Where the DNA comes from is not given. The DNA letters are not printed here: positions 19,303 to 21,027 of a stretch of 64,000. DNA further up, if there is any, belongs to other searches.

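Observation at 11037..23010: xsc island that looks like a sulfoacetate-type pathway built with a SucCD-type (ADP-forming) CoA ligase and a TTT transporter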

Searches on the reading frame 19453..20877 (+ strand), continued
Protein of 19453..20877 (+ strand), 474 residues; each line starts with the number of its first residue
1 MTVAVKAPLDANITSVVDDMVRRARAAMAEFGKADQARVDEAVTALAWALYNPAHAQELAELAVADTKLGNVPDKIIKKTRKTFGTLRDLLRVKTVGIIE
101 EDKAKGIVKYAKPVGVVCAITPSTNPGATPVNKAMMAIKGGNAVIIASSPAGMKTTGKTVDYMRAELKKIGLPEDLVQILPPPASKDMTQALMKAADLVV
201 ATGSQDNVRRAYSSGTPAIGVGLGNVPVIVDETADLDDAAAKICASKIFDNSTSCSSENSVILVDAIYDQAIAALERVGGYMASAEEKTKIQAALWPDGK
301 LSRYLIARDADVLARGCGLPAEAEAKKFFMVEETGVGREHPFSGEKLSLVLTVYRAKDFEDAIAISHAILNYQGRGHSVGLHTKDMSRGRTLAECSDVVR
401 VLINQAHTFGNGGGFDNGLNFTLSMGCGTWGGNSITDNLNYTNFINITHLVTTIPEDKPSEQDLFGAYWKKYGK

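Call 76: get_annotated_region(hit=H16, flank=7000)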
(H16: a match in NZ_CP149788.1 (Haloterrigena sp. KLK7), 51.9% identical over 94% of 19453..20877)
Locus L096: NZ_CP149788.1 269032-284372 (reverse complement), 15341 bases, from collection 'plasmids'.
description: Haloterrigena sp. KLK7 plasmid unnamed1, complete sequence
organism: Haloterrigena sp. KLK7 (NCBI taxid 3132747)
taxonomy: Archaea; Euryarchaeota; Halobacteria; Halobacteriales; Natrialbaceae; Haloterrigena; Haloterrigena sp. KLK7
host: -; source: cell culture,salt lake; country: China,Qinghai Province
typing (MOB-suite, as given by PLSDB): non-mobilizable
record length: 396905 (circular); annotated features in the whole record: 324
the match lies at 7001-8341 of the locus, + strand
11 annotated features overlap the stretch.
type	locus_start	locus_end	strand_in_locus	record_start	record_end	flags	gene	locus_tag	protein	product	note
CDS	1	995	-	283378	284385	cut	-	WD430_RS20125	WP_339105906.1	sodium:calcium antiporter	-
CDS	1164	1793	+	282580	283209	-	-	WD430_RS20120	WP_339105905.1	HTH domain-containing protein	-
CDS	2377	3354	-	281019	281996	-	-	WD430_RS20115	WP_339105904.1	aldo/keto reductase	-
CDS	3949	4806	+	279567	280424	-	-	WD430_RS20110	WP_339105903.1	tripartite tricarboxylate transporter substrate-binding protein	-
CDS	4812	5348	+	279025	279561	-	-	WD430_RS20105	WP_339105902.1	tripartite tricarboxylate transporter TctB family protein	-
CDS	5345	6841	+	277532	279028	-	-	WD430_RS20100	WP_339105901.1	tripartite tricarboxylate transporter permease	-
CDS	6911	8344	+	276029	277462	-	-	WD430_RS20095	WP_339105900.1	aldehyde dehydrogenase family protein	-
CDS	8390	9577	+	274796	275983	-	-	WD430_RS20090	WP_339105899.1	CoA transferase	-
CDS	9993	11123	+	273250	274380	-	-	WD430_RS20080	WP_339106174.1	hypothetical protein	-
CDS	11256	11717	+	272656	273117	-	-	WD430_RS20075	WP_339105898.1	winged helix-turn-helix domain-containing protein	-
CDS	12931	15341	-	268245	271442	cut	-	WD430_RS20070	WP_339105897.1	PAS domain S-box protein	-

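Call 77: get_annotated_region(hit=H12, flank=7000)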
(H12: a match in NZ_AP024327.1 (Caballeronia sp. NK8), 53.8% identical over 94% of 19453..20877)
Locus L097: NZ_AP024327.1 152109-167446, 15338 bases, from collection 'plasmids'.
description: Caballeronia sp. NK8 plasmid pNK83, complete sequence
organism: Caballeronia sp. NK8 (NCBI taxid 140098)
taxonomy: Bacteria; Pseudomonadota; Betaproteobacteria; Burkholderiales; Burkholderiaceae; Caballeronia; Caballeronia sp. NK8
host: -; source: -; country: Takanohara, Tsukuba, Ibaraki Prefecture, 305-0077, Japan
typing (MOB-suite, as given by PLSDB): non-mobilizable
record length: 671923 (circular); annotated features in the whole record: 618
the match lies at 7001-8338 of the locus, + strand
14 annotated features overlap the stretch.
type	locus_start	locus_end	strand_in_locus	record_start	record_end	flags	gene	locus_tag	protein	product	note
CDS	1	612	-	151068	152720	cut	-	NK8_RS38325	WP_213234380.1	amidohydrolase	-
CDS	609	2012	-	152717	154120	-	-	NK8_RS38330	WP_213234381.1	sodium:solute symporter family protein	-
CDS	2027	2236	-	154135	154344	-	-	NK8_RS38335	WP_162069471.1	DUF3311 domain-containing protein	-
CDS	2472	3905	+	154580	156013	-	-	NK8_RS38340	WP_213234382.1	FAD-binding oxidoreductase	-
CDS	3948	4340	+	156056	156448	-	-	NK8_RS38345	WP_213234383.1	nuclear transport factor 2 family protein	-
CDS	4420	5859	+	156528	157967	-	-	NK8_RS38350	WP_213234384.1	amino acid permease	GO:0006865 - amino acid transport [Evidence IEA]; GO:0055085 - transmembrane transport [Evidence IEA]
CDS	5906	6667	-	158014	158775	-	-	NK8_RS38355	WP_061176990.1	IclR family transcriptional regulator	GO:0006355 - regulation of DNA-templated transcription [Evidence IEA]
CDS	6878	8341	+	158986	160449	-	-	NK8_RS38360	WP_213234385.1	aldehyde dehydrogenase family protein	-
CDS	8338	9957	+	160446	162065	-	-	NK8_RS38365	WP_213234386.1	AMP-binding protein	-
CDS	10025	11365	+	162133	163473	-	-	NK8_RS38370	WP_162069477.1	MFS transporter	GO:0055085 - transmembrane transport [Evidence IEA]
CDS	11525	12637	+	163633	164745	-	-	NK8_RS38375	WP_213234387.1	nucleoside hydrolase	-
CDS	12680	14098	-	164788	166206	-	-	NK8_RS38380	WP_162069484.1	MFS transporter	GO:0055085 - transmembrane transport [Evidence IEA]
CDS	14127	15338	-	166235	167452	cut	-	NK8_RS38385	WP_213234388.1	FAD-dependent oxidoreductase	-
CDS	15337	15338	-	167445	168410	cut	-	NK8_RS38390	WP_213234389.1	VOC family protein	-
